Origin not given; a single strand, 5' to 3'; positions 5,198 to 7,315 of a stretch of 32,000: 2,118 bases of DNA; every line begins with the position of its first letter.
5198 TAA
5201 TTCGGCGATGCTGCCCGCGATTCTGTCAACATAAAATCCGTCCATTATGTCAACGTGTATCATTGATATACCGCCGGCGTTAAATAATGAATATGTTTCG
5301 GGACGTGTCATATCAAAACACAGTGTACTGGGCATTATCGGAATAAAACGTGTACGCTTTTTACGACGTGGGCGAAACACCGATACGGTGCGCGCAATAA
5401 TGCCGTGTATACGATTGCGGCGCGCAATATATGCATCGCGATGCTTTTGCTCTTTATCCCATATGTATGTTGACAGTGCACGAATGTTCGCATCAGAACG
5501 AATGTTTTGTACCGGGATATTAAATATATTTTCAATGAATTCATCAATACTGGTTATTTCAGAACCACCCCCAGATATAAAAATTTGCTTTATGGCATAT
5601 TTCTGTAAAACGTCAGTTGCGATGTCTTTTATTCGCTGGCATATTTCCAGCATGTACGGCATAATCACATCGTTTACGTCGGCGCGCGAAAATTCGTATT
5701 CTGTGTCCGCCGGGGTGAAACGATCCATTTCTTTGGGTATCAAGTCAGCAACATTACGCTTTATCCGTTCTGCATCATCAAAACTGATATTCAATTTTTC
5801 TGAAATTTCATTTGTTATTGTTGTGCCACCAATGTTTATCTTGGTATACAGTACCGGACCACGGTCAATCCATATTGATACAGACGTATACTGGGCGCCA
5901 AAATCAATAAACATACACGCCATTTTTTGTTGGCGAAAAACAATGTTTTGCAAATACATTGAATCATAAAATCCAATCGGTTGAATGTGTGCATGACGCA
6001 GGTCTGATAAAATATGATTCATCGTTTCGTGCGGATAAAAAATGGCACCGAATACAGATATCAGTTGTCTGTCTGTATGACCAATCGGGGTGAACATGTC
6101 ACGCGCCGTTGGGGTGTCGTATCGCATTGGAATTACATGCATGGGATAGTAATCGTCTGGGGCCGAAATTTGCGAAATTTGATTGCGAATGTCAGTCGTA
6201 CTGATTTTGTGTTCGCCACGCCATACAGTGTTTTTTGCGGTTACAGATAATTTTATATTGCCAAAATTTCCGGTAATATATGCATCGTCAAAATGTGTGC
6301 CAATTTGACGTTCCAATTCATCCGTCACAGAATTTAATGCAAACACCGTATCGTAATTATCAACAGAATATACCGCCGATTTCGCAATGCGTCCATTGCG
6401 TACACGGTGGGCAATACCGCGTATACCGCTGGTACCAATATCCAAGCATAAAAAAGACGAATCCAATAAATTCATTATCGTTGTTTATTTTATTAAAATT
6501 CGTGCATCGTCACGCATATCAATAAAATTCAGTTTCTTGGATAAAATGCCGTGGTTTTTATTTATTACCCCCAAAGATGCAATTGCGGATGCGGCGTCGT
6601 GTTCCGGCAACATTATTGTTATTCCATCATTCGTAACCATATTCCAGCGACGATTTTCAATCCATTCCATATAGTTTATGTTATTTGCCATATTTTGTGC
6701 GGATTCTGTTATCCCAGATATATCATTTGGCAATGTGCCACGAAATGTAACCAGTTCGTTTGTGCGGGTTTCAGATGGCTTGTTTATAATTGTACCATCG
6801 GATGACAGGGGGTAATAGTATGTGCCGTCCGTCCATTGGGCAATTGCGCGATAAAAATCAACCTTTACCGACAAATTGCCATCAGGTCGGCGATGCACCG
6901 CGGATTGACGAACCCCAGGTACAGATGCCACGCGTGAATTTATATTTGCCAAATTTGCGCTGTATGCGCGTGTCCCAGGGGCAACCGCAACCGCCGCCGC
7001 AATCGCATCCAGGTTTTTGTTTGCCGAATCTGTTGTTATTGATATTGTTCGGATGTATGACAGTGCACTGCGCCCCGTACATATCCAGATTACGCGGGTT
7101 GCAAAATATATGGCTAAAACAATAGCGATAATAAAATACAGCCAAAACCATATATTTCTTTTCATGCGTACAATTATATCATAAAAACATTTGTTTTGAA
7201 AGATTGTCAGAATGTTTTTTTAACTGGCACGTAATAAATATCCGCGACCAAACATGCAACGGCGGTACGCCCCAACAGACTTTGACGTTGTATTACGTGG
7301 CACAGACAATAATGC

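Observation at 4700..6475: FtsA-like domain fused in-frame to a complete ribulose-phosphate 3-epimerase domain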

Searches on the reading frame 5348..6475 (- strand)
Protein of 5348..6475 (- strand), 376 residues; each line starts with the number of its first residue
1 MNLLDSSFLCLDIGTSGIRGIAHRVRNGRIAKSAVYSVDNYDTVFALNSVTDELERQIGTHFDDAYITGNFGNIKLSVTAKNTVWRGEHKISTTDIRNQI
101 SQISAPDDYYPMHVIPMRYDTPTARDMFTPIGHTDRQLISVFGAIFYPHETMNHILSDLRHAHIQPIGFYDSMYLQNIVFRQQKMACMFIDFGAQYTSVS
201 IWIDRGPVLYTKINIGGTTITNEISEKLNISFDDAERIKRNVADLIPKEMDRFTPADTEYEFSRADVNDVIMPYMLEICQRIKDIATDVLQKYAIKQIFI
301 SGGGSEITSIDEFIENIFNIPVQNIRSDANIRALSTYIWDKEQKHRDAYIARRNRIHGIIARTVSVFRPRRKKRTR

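Call 17: search_protein_representatives(protein=window:5348-6475:-)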
Query: 376 residues. Proteins with E-value up to 0.001 (for the whole library): 1716; up to 1e-10: 94; up to 1e-30: 19. The best 150 are listed.
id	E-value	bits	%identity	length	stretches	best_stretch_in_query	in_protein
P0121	3.6e-172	588.8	67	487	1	1-375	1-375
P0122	1.2e-100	353.5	45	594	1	1-372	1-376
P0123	2.1e-96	339.5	49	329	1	1-328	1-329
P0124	3.2e-90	319.2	40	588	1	1-373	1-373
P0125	2.2e-89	316.5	42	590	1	1-356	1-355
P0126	7.5e-83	295.0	40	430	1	1-373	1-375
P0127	4.2e-76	272.8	60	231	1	1-201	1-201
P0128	8.4e-74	265.2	38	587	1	1-374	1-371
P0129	1.5e-67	244.6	37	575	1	1-340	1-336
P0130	8.3e-66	238.9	36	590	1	4-339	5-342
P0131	4.6e-64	233.2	34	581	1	1-374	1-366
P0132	3.1e-61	223.8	33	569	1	22-367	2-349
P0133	9.1e-54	199.3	31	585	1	1-361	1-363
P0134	2.8e-52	194.4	29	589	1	2-372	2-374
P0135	6.7e-39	150.4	36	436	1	159-371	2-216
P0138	2.3e-36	142.0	29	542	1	46-374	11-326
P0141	2.1e-27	112.5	30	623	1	2-343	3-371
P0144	9.7e-26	107.1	31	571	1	6-310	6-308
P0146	9.8e-23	97.2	25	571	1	22-336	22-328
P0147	7.5e-22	94.3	30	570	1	6-305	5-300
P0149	3.3e-20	88.9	27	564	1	45-318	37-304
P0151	8.4e-19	84.3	31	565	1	6-223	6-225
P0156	3.4e-15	72.4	27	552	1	6-270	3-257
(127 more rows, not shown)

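Call 46: find_homologous_proteins(query=A5, max_evalue=1e-10)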
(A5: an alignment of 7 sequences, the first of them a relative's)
Query A5 (7 sequences) (580 aa, profile of the alignment): 8 proteins with E <= 1e-10 among 8000 candidates.
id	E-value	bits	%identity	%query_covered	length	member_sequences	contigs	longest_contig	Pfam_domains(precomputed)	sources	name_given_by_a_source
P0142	1.1e-225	769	100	100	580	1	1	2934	PF14450.13,PF00834.26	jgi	jgi:ribulose-phosphate 3-epimerase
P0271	9.0e-19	86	23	47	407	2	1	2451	PF02491.26,PF06723.20,PF14450.13,PF11104.15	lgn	-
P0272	2.1e-14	71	21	37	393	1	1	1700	PF02491.26,PF14450.13,PF11104.15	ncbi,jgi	jgi:cell division protein FtsA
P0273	2.8e-14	71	23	39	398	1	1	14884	PF02491.26,PF14450.13,PF11104.15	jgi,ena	-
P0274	7.8e-13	66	22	34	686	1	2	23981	PF02824.28,PF06723.20,PF14450.13,PF11104.15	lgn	-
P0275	1.6e-12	65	22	41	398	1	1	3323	PF02491.26,PF14450.13,PF11104.15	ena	-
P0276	9.9e-12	62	21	57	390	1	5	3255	PF14450.13,PF11104.15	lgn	-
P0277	2.4e-11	61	22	36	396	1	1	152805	PF02491.26,PF14450.13,PF11104.15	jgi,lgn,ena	-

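Call 47: list_cluster_members(proteins=[P0124, P0128, P0133, P0138, P0141, P0144, P0146, P0149, P0151, P0156])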
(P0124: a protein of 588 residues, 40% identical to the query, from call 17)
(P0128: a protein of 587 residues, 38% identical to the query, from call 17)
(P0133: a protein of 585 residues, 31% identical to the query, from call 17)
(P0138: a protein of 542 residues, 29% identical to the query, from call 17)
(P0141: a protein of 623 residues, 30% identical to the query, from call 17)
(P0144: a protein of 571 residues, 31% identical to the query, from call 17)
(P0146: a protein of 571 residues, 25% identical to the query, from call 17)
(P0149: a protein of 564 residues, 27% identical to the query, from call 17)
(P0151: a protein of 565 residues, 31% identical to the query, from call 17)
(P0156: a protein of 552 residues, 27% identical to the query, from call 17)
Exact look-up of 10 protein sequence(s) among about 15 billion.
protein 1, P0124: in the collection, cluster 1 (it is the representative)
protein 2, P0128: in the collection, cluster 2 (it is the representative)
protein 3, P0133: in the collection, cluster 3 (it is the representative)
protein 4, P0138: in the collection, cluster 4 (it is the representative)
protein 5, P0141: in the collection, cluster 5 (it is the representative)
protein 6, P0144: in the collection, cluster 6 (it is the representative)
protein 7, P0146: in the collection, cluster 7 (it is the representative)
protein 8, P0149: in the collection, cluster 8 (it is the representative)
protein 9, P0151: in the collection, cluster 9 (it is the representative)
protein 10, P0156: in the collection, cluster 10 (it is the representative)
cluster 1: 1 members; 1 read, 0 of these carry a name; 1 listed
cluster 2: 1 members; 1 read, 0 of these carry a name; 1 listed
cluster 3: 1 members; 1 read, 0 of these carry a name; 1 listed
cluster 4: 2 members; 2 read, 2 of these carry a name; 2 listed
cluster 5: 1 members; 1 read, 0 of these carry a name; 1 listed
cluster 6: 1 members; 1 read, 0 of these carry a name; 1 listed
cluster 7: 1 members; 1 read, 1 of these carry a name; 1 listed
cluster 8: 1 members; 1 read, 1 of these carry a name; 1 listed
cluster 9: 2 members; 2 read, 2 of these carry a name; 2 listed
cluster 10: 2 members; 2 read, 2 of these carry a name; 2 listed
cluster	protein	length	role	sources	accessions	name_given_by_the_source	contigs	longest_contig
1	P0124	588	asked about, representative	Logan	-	-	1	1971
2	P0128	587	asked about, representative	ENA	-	-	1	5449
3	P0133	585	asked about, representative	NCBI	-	-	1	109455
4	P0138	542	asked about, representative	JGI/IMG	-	ribulose-phosphate 3-epimerase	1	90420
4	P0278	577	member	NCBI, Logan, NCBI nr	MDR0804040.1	MAG: hypothetical protein LBO08_03055 [Rickettsiales bacterium] | hypothetical protein [Rickettsiales bacterium]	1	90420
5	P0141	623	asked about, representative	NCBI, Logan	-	-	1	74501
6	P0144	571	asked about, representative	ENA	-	-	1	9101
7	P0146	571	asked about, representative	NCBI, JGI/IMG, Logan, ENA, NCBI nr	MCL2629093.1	MAG: ribulose-phosphate 3-epimerase [Alphaproteobacteria bacterium] | ribulose-phosphate 3-epimerase [Alphaproteobacteria bacterium]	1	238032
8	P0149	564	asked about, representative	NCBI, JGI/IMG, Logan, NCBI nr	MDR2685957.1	MAG: ribulose-phosphate 3-epimerase [Rickettsiales bacterium] | ribulose-phosphate 3-epimerase | ribulose-phosphate 3-epimerase [Rickettsiales bacterium]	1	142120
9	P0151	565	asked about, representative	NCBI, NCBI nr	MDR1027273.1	MAG: hypothetical protein LBL46_02555 [Rickettsiales bacterium] | hypothetical protein [Rickettsiales bacterium]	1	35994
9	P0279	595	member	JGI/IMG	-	ribulose-phosphate 3-epimerase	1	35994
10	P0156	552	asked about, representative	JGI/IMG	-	ribulose-phosphate 3-epimerase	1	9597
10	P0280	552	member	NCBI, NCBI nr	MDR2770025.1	MAG: hypothetical protein LBB08_01085 [Rickettsiales bacterium] | hypothetical protein [Rickettsiales bacterium]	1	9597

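Call 48: find_encoding_contigs(protein=P0146, flank=10000, max_places=1)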
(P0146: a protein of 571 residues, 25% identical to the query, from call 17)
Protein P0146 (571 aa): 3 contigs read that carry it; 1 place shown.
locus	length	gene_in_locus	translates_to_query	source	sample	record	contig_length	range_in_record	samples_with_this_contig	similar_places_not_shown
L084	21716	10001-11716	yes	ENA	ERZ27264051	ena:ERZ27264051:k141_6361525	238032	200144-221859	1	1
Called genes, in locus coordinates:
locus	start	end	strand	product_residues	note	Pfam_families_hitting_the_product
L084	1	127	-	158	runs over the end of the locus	-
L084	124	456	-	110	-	PF00825:Ribonuclease_P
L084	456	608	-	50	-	PF00468:Ribosomal_L34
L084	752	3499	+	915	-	PF00521:DNA_topoisoIV, PF03989:DNA_gyraseA_C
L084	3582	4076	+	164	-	PF05656:DUF805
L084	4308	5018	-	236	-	PF00005:ABC_tran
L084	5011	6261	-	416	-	PF12704:MacB_PCD, PF02687:FtsX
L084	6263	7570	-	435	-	-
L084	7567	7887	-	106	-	-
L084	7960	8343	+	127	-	-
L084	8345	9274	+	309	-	PF00534:Glycos_transf_1 (weak)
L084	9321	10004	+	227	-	PF08478:POTRA_1 (weak), PF03799:FtsQ_DivIB_C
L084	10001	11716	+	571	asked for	PF02491:SHS2_FTSA (weak), PF11104:PilM_2 (weak), PF14450:FtsA, PF00834:Ribul_P_3_epim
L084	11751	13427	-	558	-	PF03485:Arg_tRNA_synt_N, PF00750:tRNA-synt_1d, PF05746:DALR_1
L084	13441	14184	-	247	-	PF01411:tRNA-synt_2c (weak), PF07973:tRNA_SAD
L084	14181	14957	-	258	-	PF02567:PhzC-PhzF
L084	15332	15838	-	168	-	-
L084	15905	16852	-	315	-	PF03331:LpxC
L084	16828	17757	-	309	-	PF02606:LpxK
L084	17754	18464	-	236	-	PF04028:DUF374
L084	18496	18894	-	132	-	PF02367:TsaE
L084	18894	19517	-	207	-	-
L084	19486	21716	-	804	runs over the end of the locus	PF27097:VirB4_TrbE_N, PF03135:CagE_TrbE_VirB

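Call 49: find_encoding_contigs(protein=P0151, flank=10000, max_places=1)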
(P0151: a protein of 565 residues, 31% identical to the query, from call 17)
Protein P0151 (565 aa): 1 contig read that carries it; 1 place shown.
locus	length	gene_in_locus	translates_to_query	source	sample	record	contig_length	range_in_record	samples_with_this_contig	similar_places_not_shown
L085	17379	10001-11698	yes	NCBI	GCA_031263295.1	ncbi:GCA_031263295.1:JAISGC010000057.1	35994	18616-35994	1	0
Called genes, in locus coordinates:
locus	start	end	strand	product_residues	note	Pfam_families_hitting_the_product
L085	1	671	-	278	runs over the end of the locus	PF04085:MreC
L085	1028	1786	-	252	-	-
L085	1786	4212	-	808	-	PF27097:VirB4_TrbE_N (faint), PF03135:CagE_TrbE_VirB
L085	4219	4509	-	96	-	-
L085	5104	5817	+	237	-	PF04028:DUF374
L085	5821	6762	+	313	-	PF02606:LpxK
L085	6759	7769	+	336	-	PF03331:LpxC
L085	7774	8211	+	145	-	-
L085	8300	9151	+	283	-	-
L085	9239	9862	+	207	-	-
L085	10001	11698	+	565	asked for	PF00834:Ribul_P_3_epim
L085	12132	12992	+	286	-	-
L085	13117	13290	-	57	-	-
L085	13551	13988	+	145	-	-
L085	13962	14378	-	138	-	PF02367:TsaE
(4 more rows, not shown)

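Call 52: list_cluster_members(proteins=[P0129, P0134, P0130, P0131, P0132, P0125, P0122, P0147])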
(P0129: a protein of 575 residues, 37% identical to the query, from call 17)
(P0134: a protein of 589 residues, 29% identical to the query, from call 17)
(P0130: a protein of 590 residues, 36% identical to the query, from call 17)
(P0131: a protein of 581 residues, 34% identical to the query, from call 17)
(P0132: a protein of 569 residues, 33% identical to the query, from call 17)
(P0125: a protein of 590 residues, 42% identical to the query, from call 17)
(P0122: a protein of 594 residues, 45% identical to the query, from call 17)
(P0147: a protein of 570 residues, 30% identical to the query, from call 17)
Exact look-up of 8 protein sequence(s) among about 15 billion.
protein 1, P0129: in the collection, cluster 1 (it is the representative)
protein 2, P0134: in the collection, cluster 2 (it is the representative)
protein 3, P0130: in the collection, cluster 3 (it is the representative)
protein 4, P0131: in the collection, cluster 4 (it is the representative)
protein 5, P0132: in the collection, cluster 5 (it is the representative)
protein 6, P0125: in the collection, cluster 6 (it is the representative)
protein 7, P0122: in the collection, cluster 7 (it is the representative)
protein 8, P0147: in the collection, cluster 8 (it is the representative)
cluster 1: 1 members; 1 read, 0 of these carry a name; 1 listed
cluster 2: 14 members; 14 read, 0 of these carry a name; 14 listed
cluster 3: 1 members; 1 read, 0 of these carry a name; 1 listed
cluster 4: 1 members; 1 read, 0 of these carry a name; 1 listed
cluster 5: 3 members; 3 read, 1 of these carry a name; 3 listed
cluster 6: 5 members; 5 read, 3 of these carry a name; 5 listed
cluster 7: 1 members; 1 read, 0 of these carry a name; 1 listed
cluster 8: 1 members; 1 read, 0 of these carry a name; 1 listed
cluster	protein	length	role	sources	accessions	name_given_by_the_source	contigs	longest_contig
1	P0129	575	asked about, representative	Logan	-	-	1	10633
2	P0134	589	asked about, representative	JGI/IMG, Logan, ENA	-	-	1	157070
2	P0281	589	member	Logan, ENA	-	-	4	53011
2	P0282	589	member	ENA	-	-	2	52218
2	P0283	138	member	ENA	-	-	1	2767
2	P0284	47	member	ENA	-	-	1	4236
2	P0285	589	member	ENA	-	-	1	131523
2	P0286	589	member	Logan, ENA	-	-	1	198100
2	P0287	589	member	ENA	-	-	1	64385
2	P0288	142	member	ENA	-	-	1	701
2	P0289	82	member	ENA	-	-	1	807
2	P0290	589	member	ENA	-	-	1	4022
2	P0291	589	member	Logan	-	-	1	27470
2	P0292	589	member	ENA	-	-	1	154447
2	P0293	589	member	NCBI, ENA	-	-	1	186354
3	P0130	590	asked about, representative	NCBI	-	-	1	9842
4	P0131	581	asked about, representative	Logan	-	-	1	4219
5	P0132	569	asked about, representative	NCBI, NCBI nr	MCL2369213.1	MAG: ribulose-phosphate 3-epimerase [Alphaproteobacteria bacterium] | ribulose-phosphate 3-epimerase [Alphaproteobacteria bacterium]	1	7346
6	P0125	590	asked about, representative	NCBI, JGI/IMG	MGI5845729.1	MAG: ribulose-phosphate 3-epimerase [Alphaproteobacteria bacterium] | ribulose-phosphate 3-epimerase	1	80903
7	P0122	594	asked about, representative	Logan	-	-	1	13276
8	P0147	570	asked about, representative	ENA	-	-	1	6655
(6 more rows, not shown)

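Call 53: find_encoding_contigs(protein=P0134, flank=10000, max_places=2)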
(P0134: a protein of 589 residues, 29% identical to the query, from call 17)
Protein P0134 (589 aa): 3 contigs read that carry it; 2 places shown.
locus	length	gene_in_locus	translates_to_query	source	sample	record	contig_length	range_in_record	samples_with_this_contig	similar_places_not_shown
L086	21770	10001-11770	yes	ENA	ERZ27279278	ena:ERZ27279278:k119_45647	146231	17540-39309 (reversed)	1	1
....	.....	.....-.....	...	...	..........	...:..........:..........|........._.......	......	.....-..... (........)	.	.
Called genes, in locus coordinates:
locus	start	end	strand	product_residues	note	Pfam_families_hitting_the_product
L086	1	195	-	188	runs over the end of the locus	-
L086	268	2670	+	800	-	PF02518:HATPase_c, PF00204:DNA_gyraseB, PF01751:Toprim, PF00986:DNA_gyraseB_C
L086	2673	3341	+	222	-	-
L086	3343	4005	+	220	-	PF03167:UDG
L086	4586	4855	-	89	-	-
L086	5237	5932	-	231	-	PF02463:SMC_N, PF00005:ABC_tran, PF13304:AAA_21 (faint)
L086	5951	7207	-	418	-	PF12704:MacB_PCD, PF02687:FtsX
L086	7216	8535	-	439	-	-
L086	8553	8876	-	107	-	-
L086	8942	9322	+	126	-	-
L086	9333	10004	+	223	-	PF03799:FtsQ_DivIB_C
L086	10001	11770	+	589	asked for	PF00834:Ribul_P_3_epim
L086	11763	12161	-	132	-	PF02367:TsaE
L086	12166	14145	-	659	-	PF00270:DEAD (weak), PF04851:ResIII, PF17757:UvrB_inter, PF27431:UvrB_3rd, PF00271:Helicase_C, PF12344:UvrB, PF02151:UVR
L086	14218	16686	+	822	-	PF05170:AsmA (faint)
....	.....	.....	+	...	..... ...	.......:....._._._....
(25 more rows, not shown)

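Call 54: find_encoding_contigs(protein=P0129, flank=10000, max_places=1)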
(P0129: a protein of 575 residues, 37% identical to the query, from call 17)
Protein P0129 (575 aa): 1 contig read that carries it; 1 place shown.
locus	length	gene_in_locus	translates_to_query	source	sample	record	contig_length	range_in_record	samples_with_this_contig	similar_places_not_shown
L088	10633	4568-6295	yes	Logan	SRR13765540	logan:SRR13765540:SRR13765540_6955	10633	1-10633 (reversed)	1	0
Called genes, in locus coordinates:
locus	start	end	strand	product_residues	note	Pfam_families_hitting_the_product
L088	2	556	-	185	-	?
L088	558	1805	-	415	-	PF12704:MacB_PCD, PF02687:FtsX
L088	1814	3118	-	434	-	-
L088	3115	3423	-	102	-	-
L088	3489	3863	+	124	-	-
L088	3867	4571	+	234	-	PF03799:FtsQ_DivIB_C (weak)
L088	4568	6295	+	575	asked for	PF00834:Ribul_P_3_epim (weak)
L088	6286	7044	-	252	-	-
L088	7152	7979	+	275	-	-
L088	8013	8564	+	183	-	PF09411:PagL (weak)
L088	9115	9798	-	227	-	PF03167:UDG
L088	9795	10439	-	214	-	-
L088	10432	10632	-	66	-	?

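Call 68: search_protein_families(library=pfam, proteins=[P0134, P0129], max_evalue=0.01)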
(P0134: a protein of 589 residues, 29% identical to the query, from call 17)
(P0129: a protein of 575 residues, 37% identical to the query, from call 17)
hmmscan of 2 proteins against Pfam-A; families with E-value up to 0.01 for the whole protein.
P0134 (589 aa): 2 families
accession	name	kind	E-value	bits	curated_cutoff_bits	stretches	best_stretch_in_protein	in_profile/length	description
PF00834.25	Ribul_P_3_epim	-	3.7e-25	88.9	21.1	1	395-574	18-198/198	Ribulose-phosphate 3 epimerase family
PF02491.25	SHS2_FTSA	-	0.00023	21.9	25.4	1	89-137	20-66/79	SHS2 domain inserted in FTSA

P0129 (575 aa): 2 families
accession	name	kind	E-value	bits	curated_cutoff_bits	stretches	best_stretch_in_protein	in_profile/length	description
PF00834.25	Ribul_P_3_epim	-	1e-06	28.8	21.1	1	376-500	9-134/198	Ribulose-phosphate 3 epimerase family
PF06723.19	MreB_Mbl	-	0.0013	18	27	1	252-330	237-311/327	MreB/Mbl protein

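Call 76: predict_structure(alignment_id=A6)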
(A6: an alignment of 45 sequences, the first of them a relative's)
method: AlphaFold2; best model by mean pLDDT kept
length: 589 residues; sequences in the alignment: 45
mean_pLDDT: 90.2   pTM: 0.61
mean pLDDT of the five models: 90.2, 89.7, 87.5, 87.4, 86.6
residues with pLDDT >= 90: 397; 70-90: 173; 50-70: 14; < 50: 5
segments of 3 or more residues with pLDDT < 50: 370-374
pLDDT, mean of each block of 10 residues (from residue 1): 86 92 90 93 95 95 94 92 88 92 90 95 92 91 95 95 96 95 93 95 95 95 94 92 83 85 87 94 96 94 92 93 95 95 85 81 61 64 86 80 89 81 89 91 91 95 94 96 96 94 96 73 93 96 94 93 93 82 86
secondary structure, 60 per line:
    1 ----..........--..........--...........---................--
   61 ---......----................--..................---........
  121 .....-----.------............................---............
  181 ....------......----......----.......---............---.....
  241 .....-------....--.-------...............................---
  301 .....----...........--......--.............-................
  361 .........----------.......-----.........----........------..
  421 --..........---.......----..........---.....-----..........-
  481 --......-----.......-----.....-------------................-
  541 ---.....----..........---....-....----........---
elements in order: E5-14 E17-26 E29-39 H43-58 E64-69 E74-89 H92-109 E113-125 E138-152 H153-165 E169-175 H176-184 E191-196 E201-206 E211-217 H221-232 H236-245 H253-256 H268-297 E301-305 H310-320 E323-328 H331-343 H345-369 E380-383 H392-400 E405-412 H423-432 E436-442 H447-456 E460-464 H470-479 E483-488 H494-500 E506-510 H524-539 E544-548 H553-562 E566-569 H571-574 H579-586

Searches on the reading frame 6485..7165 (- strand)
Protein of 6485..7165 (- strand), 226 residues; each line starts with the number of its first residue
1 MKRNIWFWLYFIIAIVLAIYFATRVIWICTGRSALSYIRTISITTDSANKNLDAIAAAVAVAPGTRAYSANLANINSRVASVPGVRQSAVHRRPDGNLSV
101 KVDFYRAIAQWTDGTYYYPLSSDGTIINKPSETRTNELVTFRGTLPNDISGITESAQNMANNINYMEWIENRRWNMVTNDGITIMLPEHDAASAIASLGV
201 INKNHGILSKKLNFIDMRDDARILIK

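Call 3: search_protein_families(library=pfam, proteins=[window:6485-7165:-], max_evalue=0.01)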
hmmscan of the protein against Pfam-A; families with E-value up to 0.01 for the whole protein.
window:6485-7165:- (226 aa): 2 families
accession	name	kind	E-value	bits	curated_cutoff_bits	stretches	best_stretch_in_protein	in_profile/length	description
PF03799.20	FtsQ_DivIB_C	-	4.2e-09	37.7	21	1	109-218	1-114/114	Cell division protein FtsQ/DivIB, C-terminal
PF08478.15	POTRA_1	-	0.00047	20.8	23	1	38-102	3-66/69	POTRA domain, FtsQ-type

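Call 4: search_protein_families(library=ncbifam, proteins=[window:6485-7165:-], max_evalue=0.01)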
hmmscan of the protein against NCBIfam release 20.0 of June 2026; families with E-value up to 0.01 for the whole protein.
window:6485-7165:- (226 aa): 1 family
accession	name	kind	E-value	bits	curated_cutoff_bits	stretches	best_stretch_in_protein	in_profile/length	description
NF008043.0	PRK10775.1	equivalog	3.6e-05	23.1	366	1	11-221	31-250/276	cell division protein FtsQ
